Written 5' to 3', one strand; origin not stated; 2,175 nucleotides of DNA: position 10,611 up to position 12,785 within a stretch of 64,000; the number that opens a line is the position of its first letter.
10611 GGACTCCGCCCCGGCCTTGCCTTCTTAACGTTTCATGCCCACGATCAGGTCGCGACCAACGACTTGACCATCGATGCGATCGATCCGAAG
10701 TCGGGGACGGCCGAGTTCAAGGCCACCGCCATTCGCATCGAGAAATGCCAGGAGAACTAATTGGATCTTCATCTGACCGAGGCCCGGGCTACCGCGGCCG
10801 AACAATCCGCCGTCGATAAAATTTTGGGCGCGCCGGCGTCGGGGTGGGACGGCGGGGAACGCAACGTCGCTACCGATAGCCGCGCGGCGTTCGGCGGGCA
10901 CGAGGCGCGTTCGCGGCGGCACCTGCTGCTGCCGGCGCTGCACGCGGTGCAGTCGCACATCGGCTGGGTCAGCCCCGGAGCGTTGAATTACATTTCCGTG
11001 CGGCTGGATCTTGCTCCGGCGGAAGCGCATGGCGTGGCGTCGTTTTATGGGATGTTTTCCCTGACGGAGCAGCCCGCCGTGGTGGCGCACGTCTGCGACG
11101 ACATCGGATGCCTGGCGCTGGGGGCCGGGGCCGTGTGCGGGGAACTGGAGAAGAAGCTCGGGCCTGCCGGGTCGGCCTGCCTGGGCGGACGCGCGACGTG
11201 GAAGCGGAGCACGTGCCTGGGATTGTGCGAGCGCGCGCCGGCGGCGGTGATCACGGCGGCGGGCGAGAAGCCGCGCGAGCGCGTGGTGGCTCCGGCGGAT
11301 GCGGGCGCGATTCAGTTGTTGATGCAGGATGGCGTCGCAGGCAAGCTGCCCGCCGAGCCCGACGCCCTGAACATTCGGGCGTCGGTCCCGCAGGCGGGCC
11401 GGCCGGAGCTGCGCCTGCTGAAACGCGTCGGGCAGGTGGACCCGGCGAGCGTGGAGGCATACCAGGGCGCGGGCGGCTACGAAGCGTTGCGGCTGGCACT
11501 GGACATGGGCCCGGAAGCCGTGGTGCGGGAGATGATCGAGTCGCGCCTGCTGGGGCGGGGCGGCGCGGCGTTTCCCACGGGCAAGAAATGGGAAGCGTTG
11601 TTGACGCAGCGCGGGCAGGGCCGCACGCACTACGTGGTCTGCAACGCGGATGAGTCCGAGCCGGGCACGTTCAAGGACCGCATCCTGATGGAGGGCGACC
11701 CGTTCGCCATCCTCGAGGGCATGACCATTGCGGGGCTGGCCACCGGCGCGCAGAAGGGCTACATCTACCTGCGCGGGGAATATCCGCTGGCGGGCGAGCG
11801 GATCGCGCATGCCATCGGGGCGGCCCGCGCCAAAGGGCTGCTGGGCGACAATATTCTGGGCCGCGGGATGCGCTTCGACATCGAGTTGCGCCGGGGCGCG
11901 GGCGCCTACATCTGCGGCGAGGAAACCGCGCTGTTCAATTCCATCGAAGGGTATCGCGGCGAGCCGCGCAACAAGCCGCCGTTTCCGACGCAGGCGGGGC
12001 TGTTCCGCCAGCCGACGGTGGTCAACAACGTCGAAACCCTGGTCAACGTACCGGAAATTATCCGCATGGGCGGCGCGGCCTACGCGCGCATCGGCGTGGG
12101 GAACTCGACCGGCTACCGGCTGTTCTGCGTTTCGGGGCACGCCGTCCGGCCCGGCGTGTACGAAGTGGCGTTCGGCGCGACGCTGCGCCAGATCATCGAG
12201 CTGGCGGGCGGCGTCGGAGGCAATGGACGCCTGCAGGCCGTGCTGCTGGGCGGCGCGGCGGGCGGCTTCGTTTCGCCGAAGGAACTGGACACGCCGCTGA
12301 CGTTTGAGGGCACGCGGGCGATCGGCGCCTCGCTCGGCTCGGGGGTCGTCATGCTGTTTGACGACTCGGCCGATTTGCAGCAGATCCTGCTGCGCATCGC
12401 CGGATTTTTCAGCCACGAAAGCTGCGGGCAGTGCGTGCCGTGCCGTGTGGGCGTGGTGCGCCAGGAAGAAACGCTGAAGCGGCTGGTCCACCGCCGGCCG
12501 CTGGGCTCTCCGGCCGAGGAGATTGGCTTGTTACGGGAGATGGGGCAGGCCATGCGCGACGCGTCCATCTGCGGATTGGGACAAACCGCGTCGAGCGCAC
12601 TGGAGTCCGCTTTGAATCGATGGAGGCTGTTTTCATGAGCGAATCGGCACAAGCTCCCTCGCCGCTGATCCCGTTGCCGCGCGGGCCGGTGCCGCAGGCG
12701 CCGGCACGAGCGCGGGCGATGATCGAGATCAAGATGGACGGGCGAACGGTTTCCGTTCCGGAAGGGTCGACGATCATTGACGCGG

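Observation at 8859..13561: Formate dehydrogenase alpha subunit split into two genes, in permuted order, around a fused NuoE-NuoF gene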

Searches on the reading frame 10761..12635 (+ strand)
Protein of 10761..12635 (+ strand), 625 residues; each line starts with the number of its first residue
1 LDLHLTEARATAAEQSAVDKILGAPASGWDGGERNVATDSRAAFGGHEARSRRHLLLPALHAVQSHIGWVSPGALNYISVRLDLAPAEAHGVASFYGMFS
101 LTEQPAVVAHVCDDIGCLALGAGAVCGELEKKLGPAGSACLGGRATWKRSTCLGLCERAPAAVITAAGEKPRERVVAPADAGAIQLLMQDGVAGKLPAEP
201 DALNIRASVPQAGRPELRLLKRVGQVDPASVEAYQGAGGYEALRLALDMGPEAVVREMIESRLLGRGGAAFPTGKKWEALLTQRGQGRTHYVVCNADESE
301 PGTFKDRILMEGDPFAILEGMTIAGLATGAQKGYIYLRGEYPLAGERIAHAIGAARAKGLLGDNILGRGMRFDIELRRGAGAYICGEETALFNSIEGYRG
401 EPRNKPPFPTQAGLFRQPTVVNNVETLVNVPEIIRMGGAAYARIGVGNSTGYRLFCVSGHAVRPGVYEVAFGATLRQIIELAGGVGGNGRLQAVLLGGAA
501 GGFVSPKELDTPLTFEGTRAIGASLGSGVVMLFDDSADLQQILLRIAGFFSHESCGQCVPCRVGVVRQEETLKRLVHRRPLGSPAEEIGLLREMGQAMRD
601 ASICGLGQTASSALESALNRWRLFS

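Call 7: search_protein_families(library=pfam, proteins=[window:10761-12635:+], max_evalue=0.001)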
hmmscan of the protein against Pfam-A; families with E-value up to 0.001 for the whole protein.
window:10761-12635:+ (625 aa): 5 families
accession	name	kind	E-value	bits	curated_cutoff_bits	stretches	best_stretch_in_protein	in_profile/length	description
PF01512.22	Complex1_51K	-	7.1e-46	156.2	31.2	1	260-431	3-149/150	Nuo51 FMN-binding domain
PF01257.25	2Fe-2S_thioredx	-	1.9e-24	86.6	24.8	1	51-165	10-125/145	Thioredoxin-like [2Fe-2S] ferredoxin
PF10589.14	NADH_4Fe-4S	-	2.9e-20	72.4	23.5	1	542-622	2-79/85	NADH-ubiquinone oxidoreductase-F iron-sulfur binding region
PF10531.15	SLBB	-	1.5e-07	31.6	27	1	455-495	2-42/55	SLBB domain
PF22461.2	SLBB_2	-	5.4e-06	26.9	27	1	454-499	2-49/79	SLBB domain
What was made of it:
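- On NAD+-dependent soluble FDH (FdsABG / Fdh1AB type): PF01257 86.6 bits at aa 51-165, fused to the NuoF part (call 7).
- Checked: Domain content matches the description (Pfam, call 7).
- Tried and rejected: Neither piece has spare length or an intein domain (call 7).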

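Call 8: search_protein_families(library=ncbifam, proteins=[window:10761-12635:+], max_evalue=0.001)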
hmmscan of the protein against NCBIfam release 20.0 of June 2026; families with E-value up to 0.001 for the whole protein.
window:10761-12635:+ (625 aa): 15 families
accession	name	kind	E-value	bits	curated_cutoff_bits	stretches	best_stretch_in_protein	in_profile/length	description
TIGR01959.1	nuoF_fam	equivalog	1.3e-131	438.9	558.65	1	220-622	3-403/410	NADH-quinone oxidoreductase subunit NuoF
NF010120.0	PRK13596.1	equivalog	2.6e-109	365.6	389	1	223-622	12-410/433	NADH-quinone oxidoreductase subunit NuoF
NF008436.0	PRK11278.1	equivalog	3.9e-98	329.3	749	1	227-620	23-417/448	NADH-quinone oxidoreductase subunit NuoF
TIGR01958.1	nuoE_fam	subfamily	1.4e-20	73.9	142.4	1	48-165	10-128/148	NADH-quinone oxidoreductase subunit NuoE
NF005722.0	PRK07539.1-2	equivalog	2.4e-19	69.9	141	1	47-165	18-137/157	NADH-quinone oxidoreductase subunit NuoE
NF004638.0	PRK05988.1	equivalog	6.9e-18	64.9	198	1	51-165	23-138/159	formate dehydrogenase subunit gamma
NF005747.0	PRK07571.1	equivalog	9.5e-16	57.9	224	1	51-165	34-149/173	bidirectional hydrogenase complex protein HoxE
NF005725.0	PRK07539.1-5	equivalog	7.7e-14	51.7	220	1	51-164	36-151/174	NADH-quinone oxidoreductase subunit NuoE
NF005721.0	PRK07539.1-1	equivalog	2.6e-13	49.9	308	1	52-163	44-156/292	NADH-quinone oxidoreductase subunit NuoE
NF005723.0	PRK07539.1-3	equivalog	1.3e-11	44.7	226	1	49-164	19-135/158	NADH-quinone oxidoreductase subunit NuoE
NF005724.0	PRK07539.1-4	equivalog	1.4e-11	44.7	280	1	56-165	42-153/240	NADH-quinone oxidoreductase subunit NuoE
NF009040.0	PRK12373.1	equivalog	3.5e-10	40.2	514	1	56-165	39-150/400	NADH-quinone oxidoreductase subunit E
TIGR01945.1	rnfC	subfamily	1.1e-09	37.4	245.95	1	248-342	118-208/435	RnfABCDGE type electron transport complex subunit C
TIGR04481.1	PR_assoc_PrdC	equivalog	5.3e-09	35.4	490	1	257-500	79-284/425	proline reductase-associated electron transfer protein PrdC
NF003454.1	PRK05035.1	equivalog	3.1e-08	32.6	345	1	251-507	123-340/556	electron transport complex subunit RsxC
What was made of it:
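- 10761..12638 (+): NuoE-NuoF fusion (625 aa), the diaphorase. The NuoE-like [2Fe-2S] domain is aa 51-165 (nt 10911-11255). The NuoF-like FMN/NADH domain with the N3-type [4Fe-4S] is aa 220-622 (nt 11418-12626). Calls 7 and 8 (TIGR01959 nuoF_fam 438.9 bits; nuoE_fam 73.9 bits).
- On Mo/W-bisPGD formate dehydrogenase catalytic subunit (TIGR01591, FdhF/FdhA): FS0 (positions 1-49) lies on the Fe-S piece (calls 7, 8).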
